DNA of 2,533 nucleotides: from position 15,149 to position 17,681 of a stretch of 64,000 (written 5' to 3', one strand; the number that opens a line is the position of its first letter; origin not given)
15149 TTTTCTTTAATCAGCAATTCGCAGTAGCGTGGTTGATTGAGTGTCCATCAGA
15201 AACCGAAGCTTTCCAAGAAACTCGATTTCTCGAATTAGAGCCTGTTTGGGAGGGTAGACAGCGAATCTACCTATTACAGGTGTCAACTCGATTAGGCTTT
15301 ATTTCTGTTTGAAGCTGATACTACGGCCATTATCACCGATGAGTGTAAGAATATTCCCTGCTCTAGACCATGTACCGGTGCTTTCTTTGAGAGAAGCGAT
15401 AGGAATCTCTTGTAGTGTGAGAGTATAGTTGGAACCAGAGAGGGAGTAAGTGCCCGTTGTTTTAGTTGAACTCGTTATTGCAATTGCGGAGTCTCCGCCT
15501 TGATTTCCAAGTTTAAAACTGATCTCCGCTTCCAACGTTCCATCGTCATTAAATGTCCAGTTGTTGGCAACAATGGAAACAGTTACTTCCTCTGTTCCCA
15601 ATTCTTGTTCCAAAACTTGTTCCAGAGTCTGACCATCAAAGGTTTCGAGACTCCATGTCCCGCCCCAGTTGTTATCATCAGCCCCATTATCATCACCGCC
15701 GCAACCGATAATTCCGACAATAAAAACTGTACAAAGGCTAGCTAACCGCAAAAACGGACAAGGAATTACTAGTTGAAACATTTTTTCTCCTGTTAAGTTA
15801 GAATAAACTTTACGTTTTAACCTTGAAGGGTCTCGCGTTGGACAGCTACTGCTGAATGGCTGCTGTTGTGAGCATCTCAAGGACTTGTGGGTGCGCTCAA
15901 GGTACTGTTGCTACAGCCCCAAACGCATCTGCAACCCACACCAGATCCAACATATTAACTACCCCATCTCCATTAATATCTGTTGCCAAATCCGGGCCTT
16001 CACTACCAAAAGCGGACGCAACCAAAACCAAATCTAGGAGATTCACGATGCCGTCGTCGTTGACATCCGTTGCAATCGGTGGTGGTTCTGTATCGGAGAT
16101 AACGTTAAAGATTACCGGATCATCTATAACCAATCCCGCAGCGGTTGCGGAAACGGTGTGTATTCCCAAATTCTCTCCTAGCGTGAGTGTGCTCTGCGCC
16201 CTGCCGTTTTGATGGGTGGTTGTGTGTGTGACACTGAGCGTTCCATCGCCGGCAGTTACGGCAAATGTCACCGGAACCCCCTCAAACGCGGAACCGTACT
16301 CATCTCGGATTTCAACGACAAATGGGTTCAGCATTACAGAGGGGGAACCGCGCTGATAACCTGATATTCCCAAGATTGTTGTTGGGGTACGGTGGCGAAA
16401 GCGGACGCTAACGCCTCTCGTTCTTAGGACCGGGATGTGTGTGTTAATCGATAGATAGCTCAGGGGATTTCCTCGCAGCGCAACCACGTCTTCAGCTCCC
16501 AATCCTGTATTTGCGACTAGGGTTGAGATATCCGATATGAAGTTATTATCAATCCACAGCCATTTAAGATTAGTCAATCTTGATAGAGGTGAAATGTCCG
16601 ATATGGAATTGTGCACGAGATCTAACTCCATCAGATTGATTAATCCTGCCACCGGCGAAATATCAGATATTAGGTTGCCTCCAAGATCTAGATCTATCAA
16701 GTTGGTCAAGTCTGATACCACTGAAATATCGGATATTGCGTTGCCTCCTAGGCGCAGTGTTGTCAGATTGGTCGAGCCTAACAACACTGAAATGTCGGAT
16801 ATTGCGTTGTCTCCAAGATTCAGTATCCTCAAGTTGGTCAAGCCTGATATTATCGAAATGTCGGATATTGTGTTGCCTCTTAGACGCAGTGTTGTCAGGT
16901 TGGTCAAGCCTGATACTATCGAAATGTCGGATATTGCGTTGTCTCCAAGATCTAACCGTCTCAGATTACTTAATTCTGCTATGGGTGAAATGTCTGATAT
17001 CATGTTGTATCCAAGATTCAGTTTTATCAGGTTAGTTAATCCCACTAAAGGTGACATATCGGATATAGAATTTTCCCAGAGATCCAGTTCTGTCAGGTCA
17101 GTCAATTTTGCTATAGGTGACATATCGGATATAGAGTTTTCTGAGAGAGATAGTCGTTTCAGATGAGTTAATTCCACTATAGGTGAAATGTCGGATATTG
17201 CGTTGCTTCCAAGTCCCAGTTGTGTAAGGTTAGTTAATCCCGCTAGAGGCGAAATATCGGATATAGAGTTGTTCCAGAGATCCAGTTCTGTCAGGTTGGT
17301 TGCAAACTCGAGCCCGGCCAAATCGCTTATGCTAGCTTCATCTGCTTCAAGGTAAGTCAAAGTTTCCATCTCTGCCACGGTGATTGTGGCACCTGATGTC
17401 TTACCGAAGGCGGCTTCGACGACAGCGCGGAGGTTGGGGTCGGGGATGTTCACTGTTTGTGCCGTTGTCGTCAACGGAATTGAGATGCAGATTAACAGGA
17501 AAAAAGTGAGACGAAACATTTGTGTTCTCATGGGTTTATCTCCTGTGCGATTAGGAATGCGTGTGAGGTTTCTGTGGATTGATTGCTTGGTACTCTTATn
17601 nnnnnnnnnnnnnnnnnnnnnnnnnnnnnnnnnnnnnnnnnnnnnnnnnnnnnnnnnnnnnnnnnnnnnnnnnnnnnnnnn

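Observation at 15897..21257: Paralogous LRR/dockerin surface-protein genes as 1.8-kb direct repeats bracketing ribE; one copy has lost its T9SS sorting domain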

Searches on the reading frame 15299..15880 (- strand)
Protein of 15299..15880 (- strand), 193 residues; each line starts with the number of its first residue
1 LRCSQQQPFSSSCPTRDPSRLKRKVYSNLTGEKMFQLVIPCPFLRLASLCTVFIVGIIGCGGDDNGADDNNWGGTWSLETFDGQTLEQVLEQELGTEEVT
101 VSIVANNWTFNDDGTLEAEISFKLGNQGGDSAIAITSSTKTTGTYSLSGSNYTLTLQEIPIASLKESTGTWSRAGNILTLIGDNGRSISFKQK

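Call 3: search_protein_families(library=pfam, proteins=[window:15299-15880:-], max_evalue=0.01)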
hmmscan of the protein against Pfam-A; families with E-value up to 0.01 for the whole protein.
window:15299-15880:- (193 aa): 1 family
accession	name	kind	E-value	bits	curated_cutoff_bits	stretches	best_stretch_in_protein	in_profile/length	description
PF13648.12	Lipocalin_4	-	4.8e-06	27.8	22.4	1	74-157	3-70/89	Lipocalin-like domain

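Call 63: search_protein_families(library=pfam, proteins=[window:15299-15781:-], max_evalue=1)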
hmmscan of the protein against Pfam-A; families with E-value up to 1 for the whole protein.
window:15299-15781:- (160 aa): 3 families
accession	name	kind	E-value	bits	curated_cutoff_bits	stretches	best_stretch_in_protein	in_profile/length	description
PF13648.12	Lipocalin_4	-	3.4e-06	28.3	22.4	1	41-124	3-70/89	Lipocalin-like domain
PF18692.7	DUF5640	-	0.028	14.7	28.5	1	74-148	16-71/85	Family of unknown function (DUF5640)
PF16270.11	DUF4923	-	0.081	13.2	22.8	1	50-147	52-132/176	Lipocalin-like domain (DUF4923)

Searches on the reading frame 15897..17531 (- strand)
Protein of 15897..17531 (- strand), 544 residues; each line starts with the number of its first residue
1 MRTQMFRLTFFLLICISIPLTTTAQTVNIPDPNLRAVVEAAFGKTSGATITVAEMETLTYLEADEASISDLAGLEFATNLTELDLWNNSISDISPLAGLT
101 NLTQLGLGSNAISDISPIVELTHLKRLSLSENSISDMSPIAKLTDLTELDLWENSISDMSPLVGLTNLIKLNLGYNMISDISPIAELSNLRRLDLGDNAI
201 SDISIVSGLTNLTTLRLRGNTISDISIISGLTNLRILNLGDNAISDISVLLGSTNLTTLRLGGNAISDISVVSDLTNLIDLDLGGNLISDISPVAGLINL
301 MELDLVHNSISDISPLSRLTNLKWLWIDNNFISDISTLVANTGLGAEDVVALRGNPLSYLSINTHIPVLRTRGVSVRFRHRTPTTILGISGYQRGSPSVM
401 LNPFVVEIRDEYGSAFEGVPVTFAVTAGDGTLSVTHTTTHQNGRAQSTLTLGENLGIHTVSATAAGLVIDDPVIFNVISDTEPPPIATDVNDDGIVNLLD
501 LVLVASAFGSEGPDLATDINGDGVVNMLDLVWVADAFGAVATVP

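Call 3: search_protein_families(library=pfam, proteins=[window:15897-17531:-], max_evalue=0.01)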
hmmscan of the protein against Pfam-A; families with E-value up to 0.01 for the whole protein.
window:15897-17531:- (544 aa): 11 families
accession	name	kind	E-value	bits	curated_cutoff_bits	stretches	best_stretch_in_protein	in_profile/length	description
PF12799.13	LRR_4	-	6.2e-59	195.1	27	6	78-118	1-42/44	Leucine Rich repeats (2 copies)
PF13855.12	LRR_8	-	2.1e-32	111.1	27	7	146-200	3-61/61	Leucine rich repeat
PF00560.39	LRR_1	-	1.8e-13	48.2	20.6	0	79-95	1-17/23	Leucine Rich Repeat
PF13516.12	LRR_6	-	2.5e-13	49.4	23.4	0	253-269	2-18/24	Leucine Rich repeat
PF23598.1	LRR_14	-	8e-13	48.3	40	2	114-216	39-142/353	Leucine-rich repeat region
PF23211.1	LRR_LRWD1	-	1.4e-09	38.3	28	0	211-288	22-98/190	Leucine-rich repeat and WD repeat-containing protein 1, LRR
PF02369.22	Big_1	-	1.6e-09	38.1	34.9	1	402-468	19-84/93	Bacterial Ig-like domain (group 1)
PF23952.1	LRR_EndoS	-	2.9e-09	37.6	27.9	1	29-154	1-116/116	Endo-beta-N-acetylglucosaminidase EndoS LRR domain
PF00404.24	Dockerin_1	-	1.6e-08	35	22.9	1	488-534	2-53/57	Dockerin type I domain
PF09134.16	Invasin_D3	-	1.1e-05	26.3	33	1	406-468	26-86/98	Invasin, domain 3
PF14580.12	LRR_9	-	8.5e-05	22.6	30.5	0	65-136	51-127/175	Leucine-rich repeat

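Call 7: search_protein_families(library=ncbifam, proteins=[window:15897-17531:-], max_evalue=0.01)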
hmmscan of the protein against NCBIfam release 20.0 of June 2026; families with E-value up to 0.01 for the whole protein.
window:15897-17531:- (544 aa): 6 families
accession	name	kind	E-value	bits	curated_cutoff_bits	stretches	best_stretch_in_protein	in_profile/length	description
NF033189.1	internalin_A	exception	3.2e-64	217.6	1600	1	34-343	52-361/799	class 1 internalin InlA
NF033188.1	internalin_H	exception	8e-55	186.5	1050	2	22-239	41-259/548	InlH/InlC2 family class 1 internalin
NF033190.2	inl_like_NEAT_1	exception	8e-48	163.3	1275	2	50-203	323-475/754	NEAT domain-containing leucine-rich repeat protein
NF033186.1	internalin_K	exception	2.8e-21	75.6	1100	1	20-193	36-214/604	class 1 internalin InlK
NF047464.1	FibnectbindLIC11051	equivalog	3.1e-18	65.6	1000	2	50-251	391-600/685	LIC_11051 family fibronectin-binding protein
NF033187.0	internalin_J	exception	6.5e-15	54.5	1700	2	29-125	66-163/846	class 1 internalin InlJ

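Call 9: find_encoding_contigs(protein=window:15897-17531:-, flank=10000, max_places=6)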
Protein window:15897-17531:- (544 aa): no gene with exactly this product is on record in the collection.
